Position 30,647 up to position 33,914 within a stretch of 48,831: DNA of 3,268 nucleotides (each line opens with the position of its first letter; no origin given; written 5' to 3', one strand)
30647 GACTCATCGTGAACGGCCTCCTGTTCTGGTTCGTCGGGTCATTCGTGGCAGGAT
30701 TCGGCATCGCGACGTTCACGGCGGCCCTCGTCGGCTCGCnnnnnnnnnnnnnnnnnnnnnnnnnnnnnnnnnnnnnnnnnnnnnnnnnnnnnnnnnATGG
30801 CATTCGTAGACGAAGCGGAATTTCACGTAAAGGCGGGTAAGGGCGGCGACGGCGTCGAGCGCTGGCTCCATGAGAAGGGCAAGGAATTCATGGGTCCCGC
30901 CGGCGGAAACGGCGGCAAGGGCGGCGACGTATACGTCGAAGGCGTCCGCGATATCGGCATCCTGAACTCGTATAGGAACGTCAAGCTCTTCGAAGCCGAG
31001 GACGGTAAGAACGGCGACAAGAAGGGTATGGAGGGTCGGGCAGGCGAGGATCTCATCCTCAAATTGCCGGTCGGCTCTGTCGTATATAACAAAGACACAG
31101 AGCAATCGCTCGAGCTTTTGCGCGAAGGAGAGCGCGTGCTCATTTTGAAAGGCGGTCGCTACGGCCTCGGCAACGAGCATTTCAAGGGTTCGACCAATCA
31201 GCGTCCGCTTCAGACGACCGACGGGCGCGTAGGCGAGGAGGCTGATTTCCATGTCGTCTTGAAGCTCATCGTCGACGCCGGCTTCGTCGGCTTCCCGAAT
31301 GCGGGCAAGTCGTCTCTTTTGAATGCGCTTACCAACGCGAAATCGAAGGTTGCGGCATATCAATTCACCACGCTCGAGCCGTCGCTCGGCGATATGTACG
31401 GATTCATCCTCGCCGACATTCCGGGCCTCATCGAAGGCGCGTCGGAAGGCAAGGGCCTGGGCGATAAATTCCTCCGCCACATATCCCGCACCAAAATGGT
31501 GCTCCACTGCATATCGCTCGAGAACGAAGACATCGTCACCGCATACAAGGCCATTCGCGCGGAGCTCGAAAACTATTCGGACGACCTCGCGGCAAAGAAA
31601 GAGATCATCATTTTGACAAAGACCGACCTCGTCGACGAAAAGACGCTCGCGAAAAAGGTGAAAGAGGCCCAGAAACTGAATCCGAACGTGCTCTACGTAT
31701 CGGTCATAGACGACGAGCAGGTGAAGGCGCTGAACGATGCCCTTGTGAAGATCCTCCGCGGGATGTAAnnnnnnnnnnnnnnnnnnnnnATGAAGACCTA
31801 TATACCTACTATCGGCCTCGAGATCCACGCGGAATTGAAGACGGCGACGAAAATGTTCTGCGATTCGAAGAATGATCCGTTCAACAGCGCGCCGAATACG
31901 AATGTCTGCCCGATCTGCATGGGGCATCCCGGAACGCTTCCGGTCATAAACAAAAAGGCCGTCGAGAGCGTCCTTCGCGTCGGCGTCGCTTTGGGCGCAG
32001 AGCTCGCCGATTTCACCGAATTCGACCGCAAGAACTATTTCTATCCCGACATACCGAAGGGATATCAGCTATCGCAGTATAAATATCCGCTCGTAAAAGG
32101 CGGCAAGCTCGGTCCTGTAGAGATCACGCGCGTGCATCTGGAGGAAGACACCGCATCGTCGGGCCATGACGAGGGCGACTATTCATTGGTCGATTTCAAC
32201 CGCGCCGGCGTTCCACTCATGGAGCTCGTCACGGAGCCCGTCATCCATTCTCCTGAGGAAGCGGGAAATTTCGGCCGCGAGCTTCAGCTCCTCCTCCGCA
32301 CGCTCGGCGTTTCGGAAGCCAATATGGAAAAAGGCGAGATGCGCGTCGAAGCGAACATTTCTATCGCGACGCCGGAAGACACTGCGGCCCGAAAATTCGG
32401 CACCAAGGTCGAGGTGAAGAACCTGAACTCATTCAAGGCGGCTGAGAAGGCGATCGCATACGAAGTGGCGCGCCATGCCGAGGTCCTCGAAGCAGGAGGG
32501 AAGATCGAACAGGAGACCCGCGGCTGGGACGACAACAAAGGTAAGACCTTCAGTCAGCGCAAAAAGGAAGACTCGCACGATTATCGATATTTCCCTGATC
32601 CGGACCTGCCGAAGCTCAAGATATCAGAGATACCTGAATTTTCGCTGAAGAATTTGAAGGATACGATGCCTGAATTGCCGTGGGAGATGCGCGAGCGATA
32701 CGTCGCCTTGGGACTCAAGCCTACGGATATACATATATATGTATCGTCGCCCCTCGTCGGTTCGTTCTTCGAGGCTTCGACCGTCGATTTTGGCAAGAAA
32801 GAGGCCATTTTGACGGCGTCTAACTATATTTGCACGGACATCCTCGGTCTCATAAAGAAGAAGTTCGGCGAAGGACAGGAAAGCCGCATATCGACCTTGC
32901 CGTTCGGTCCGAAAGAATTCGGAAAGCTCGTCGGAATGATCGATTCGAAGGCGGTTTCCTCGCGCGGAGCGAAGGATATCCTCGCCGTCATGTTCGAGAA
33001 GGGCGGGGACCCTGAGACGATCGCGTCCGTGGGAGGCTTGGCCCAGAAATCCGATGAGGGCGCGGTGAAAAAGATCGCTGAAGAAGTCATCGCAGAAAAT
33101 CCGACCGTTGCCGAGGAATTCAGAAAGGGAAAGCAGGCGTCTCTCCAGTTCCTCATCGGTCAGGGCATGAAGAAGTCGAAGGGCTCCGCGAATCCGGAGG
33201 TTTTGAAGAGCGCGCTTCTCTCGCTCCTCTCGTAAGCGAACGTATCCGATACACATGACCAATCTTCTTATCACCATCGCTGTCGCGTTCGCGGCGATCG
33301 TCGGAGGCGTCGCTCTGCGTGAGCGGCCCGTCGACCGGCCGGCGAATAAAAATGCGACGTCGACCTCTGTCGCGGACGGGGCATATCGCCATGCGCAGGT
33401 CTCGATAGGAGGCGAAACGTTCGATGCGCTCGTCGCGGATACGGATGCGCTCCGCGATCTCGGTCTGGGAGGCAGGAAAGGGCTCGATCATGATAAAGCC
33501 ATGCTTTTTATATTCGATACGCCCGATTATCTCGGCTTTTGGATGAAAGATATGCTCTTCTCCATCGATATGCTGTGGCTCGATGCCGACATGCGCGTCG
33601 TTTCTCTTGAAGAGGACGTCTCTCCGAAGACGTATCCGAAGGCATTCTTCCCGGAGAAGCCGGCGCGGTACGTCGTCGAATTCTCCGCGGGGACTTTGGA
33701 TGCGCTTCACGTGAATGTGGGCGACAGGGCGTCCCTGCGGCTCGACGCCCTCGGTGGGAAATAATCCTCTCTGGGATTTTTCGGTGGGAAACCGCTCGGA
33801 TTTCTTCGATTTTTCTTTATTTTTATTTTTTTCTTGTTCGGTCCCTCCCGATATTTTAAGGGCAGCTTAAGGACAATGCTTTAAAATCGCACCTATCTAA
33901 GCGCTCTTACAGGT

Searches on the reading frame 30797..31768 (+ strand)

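Call 5: search_protein_families(library=pfam, proteins=[window:30797-31768:+], max_evalue=0.01)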
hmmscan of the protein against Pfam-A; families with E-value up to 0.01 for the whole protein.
window:30797-31768:+ (323 aa): 6 families
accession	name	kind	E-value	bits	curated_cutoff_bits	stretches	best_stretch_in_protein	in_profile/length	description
PF01018.28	GTP1_OBG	-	2.6e-42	144.5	27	1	4-157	1-155/155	GTP1/OBG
PF01926.29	MMR_HSR1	-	2.8e-25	89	21.9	1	161-275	2-113/113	50S ribosome-binding GTPase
PF02421.24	FeoB_N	-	4e-08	33.4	27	1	163-227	5-75/156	Ferrous iron transport protein B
PF03193.22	RsgA_GTPase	-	5.9e-07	29.9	30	1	268-316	55-104/174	RsgA GTPase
PF02492.25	cobW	-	0.00044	20.3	20.7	0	254-297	131-175/180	CobW/HypB/UreG, nucleotide-binding domain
PF00350.29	Dynamin_N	-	0.003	18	27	0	163-182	3-22/168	Dynamin family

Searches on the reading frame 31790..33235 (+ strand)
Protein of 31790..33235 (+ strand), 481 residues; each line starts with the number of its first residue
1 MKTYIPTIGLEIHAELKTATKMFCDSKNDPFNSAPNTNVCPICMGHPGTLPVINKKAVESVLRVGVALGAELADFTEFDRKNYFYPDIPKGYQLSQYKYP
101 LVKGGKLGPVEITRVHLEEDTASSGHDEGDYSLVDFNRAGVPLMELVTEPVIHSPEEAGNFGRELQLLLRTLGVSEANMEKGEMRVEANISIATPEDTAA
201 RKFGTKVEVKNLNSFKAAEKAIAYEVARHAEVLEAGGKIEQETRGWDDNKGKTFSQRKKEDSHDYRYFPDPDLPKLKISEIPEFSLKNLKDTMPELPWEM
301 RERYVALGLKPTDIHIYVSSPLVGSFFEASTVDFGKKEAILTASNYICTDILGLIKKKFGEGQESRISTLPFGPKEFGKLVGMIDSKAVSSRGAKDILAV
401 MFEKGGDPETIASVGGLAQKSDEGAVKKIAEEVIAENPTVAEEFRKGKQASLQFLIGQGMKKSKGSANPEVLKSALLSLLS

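Call 5: search_protein_families(library=pfam, proteins=[window:31790-33235:+], max_evalue=0.01)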
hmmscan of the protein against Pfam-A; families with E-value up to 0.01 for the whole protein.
window:31790-33235:+ (481 aa): 2 families
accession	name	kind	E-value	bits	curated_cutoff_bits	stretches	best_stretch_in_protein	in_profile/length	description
PF02934.20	GatB_N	-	1.5e-106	356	23.4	1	7-280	2-273/277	GatB/GatE catalytic domain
PF02637.23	GatB_Yqey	-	5e-32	111.3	27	1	340-480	13-148/148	GatB domain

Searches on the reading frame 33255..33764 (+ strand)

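Call 6: search_protein_families(library=pfam, proteins=[window:33255-33764:+], max_evalue=0.01)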
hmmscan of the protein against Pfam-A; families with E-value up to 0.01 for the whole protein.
window:33255-33764:+ (169 aa): 1 family
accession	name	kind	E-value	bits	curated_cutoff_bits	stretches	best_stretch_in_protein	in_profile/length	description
PF02643.20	DUF192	-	2.6e-26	92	27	1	57-158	2-93/96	Uncharacterized ACR, COG1430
